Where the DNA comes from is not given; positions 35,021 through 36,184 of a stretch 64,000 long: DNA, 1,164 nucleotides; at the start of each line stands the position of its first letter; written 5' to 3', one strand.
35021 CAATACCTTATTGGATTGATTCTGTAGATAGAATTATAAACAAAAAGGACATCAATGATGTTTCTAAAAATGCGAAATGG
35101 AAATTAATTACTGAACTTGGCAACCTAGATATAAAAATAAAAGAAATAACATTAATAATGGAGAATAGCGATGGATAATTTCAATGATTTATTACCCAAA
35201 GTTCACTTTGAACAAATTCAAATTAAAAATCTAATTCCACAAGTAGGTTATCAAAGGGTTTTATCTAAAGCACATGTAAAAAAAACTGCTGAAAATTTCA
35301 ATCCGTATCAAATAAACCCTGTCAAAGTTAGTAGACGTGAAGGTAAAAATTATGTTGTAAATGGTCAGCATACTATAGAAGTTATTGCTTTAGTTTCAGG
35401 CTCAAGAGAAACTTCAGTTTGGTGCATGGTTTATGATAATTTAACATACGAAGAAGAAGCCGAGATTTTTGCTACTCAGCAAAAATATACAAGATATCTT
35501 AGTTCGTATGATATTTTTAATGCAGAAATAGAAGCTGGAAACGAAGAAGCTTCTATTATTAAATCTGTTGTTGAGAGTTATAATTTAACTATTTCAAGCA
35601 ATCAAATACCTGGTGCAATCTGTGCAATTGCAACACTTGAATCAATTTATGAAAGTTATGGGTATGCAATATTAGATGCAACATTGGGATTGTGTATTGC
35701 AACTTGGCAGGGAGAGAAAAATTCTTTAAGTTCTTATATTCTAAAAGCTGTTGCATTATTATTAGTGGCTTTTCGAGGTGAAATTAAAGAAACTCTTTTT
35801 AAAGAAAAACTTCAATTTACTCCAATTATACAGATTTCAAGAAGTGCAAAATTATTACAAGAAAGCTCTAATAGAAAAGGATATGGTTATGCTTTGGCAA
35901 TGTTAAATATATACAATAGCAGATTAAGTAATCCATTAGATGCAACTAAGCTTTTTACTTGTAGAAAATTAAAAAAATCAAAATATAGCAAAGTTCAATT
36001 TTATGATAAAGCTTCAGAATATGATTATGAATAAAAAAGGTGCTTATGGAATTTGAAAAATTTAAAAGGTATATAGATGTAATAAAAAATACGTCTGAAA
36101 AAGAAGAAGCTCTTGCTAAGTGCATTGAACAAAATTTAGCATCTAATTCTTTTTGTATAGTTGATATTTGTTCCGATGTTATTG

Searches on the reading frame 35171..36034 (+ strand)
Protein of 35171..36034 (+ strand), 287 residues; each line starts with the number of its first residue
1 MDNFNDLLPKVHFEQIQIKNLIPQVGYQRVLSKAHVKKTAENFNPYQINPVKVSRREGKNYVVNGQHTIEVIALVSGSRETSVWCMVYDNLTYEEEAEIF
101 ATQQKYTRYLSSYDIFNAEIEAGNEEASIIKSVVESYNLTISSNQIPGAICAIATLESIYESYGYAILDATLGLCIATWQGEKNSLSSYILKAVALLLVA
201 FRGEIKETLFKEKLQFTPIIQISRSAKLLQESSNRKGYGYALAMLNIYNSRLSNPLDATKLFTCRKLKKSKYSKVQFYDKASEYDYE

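Call 81: search_protein_families(library=pfam, proteins=[window:35171-36034:+], max_evalue=0.0001)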
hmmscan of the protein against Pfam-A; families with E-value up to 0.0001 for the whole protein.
window:35171-36034:+ (287 aa): 1 family
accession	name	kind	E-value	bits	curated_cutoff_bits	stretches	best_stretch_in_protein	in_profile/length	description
PF20188.4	DUF6551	-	1.2e-31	110.5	26.8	1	23-250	2-231/242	Family of unknown function (DUF6551)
